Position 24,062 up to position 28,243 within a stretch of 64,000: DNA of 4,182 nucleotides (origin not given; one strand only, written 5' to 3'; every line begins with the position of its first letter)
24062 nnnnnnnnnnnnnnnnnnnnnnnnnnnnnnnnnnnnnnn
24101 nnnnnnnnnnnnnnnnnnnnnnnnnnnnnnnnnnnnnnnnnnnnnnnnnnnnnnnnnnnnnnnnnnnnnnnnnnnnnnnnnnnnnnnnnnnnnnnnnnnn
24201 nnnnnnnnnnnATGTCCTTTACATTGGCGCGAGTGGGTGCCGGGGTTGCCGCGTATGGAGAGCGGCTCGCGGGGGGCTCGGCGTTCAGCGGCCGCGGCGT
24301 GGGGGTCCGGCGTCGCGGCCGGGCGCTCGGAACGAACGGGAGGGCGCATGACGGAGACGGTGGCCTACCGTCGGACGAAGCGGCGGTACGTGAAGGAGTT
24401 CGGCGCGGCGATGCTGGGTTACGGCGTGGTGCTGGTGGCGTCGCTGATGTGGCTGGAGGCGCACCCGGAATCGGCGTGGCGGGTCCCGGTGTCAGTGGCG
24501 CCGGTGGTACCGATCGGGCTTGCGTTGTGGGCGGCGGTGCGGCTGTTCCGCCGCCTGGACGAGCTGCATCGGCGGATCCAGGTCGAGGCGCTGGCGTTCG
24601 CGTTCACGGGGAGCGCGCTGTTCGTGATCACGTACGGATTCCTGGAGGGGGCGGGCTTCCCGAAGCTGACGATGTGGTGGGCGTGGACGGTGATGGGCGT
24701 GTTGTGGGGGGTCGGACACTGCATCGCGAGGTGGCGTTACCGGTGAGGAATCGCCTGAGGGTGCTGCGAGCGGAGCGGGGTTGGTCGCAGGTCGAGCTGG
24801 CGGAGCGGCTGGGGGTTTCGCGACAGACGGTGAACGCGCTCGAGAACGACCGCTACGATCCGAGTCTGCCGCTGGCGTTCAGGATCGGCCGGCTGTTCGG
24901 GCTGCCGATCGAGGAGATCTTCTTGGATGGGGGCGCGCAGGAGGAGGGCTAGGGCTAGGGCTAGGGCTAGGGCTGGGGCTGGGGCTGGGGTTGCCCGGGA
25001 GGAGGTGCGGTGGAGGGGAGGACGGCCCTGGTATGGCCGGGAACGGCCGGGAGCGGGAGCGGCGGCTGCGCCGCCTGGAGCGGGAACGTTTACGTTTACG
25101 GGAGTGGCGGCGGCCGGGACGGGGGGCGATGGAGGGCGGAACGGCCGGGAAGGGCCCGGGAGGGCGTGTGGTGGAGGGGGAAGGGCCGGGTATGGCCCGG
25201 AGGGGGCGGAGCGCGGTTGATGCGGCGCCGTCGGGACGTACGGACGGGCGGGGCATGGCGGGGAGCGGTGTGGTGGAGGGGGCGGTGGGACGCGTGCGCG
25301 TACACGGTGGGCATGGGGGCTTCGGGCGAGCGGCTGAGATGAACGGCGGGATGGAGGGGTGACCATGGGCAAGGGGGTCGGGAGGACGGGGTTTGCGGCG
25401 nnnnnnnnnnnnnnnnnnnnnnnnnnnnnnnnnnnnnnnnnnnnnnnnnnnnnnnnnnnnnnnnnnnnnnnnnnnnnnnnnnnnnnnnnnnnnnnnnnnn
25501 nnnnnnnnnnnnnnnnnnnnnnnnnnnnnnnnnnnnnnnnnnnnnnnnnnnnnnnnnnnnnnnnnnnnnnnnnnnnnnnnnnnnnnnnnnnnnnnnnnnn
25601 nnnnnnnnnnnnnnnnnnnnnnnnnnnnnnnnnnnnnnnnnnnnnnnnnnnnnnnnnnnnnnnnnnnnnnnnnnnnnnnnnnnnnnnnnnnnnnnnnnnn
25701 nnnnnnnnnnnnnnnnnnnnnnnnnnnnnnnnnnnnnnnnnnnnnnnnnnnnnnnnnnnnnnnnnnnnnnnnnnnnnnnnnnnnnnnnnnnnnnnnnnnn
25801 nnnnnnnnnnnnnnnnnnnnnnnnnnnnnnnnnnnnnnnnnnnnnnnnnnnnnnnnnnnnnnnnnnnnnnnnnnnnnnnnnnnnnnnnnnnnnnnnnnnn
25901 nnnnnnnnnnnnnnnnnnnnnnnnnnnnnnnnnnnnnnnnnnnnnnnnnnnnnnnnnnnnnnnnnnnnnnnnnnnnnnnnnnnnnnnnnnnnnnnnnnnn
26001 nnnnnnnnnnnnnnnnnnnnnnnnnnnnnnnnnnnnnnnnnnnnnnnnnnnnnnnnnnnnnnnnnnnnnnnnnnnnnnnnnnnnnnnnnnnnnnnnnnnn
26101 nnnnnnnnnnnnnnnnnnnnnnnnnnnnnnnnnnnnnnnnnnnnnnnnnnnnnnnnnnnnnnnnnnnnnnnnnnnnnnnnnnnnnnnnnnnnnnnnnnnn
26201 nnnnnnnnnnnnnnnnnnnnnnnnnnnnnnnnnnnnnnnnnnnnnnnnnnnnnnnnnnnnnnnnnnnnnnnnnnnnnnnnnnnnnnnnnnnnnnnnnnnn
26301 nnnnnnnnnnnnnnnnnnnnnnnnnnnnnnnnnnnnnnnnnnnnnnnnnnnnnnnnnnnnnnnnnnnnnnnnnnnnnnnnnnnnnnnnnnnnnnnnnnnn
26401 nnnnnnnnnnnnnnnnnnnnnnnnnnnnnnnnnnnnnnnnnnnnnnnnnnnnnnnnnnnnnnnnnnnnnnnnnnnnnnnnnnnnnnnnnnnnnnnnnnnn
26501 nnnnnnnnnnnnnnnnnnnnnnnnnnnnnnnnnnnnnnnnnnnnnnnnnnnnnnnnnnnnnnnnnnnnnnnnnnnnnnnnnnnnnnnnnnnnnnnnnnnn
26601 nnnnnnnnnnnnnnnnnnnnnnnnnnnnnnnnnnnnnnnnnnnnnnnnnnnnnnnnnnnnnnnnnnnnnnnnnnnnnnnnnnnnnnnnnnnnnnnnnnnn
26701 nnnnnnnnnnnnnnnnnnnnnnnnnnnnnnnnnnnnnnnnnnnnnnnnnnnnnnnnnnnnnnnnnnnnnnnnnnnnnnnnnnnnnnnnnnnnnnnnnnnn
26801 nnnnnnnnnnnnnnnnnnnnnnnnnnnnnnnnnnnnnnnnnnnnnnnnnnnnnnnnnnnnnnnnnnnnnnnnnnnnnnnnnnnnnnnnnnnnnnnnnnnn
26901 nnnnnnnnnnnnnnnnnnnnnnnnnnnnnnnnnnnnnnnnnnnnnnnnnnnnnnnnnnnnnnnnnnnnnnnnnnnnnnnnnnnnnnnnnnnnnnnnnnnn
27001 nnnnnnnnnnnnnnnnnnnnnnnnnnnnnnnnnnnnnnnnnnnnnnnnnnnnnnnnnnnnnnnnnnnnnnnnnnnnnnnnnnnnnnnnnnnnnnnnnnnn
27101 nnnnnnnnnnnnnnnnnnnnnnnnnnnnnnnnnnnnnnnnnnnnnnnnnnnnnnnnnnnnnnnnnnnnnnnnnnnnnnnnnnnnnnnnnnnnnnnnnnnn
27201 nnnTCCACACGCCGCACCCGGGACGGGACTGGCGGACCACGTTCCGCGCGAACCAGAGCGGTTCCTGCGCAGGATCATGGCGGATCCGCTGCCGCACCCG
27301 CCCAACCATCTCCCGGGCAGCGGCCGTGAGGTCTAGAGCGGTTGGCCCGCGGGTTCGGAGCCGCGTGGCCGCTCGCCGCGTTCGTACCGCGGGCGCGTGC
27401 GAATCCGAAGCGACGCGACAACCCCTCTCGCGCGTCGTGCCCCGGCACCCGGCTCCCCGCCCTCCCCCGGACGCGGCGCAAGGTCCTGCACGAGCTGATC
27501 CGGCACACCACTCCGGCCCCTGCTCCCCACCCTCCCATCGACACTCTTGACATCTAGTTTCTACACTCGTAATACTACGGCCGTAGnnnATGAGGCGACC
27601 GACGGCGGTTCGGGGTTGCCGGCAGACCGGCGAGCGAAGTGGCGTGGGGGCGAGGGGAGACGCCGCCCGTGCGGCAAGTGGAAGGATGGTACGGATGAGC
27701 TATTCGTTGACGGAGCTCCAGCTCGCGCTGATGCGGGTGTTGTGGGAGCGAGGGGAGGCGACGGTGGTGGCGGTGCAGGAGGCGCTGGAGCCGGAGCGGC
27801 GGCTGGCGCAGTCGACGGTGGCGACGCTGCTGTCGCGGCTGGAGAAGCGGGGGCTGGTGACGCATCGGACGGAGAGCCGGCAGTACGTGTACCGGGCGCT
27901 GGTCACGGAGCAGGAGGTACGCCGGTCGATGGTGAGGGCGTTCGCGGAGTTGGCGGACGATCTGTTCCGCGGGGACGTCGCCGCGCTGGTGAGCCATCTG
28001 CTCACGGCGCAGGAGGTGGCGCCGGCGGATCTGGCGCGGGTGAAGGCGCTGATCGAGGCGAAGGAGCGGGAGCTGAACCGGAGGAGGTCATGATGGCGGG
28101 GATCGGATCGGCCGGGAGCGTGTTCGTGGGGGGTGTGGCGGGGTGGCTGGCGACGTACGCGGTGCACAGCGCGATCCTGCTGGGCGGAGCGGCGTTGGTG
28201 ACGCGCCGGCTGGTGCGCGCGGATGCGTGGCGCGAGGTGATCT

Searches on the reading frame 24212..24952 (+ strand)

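Call 10: search_protein_families(library=pfam, proteins=[window:24212-24952:+])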
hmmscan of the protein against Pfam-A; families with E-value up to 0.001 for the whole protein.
window:24212-24952:+ (246 aa): 9 families
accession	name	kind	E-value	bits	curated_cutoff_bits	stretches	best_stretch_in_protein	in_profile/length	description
PF01381.28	HTH_3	-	1.5e-15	57.3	23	1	182-236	1-55/55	Helix-turn-helix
PF13560.12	HTH_31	-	4e-12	46.7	27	1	181-235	5-60/64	Helix-turn-helix domain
PF12844.13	HTH_19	-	2.8e-08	34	30.2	1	180-237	2-59/64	Helix-turn-helix domain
PF13384.12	HTH_23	-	2.2e-06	27.8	24.6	1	178-208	4-35/50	Homeodomain-like domain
PF13443.12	HTH_26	-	2.8e-06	27.9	22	1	181-237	1-58/63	Cro/C1-type HTH DNA-binding domain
PF13413.12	HTH_25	-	3.7e-06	27.1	24.6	1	181-216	1-36/62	Helix-turn-helix domain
PF04545.22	Sigma70_r4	-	4.9e-05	23.2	24.1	1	184-212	14-42/50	Sigma-70, region 4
PF08279.18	HTH_11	-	0.00025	21.3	25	1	182-207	6-32/55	HTH domain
PF13412.12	HTH_24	-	0.00027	20.9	21.9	1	182-209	9-36/48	Winged helix-turn-helix DNA-binding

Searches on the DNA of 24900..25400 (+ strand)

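Call 60: search_rna_families(source=window, start=24900, end=25400, threshold=evalue, max_evalue=1)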
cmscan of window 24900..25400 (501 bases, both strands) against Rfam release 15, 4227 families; matches with E-value up to 1: 0.
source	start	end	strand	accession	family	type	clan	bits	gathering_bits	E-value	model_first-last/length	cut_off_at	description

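Call 66: search_dna_similar(query=window:24953-25365:+, collection=phages, mode=distant, max_rows=10)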
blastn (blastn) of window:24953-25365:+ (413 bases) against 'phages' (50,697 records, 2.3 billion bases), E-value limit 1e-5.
No match.

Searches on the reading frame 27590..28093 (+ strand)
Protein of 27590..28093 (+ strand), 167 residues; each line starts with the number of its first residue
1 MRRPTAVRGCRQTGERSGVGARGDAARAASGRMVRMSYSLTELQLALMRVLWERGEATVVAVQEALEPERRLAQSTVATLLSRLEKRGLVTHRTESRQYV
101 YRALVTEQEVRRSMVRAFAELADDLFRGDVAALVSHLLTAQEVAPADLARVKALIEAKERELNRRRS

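Call 55: search_protein_families(library=pfam, proteins=[window:27590-28093:+], max_evalue=0.001)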
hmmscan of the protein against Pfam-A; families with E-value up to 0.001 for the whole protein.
window:27590-28093:+ (167 aa): 3 families
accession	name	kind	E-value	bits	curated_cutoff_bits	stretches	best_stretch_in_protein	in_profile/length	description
PF03965.22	Penicillinase_R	-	2.1e-27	96.2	22.6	1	40-156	1-114/115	Penicillinase repressor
PF01047.28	MarR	-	7.2e-06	26.2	24.6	1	40-91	1-48/59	MarR family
PF01978.25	TrmB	-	9e-05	22.7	25.6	1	40-104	6-65/68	Sugar-specific transcriptional regulator TrmB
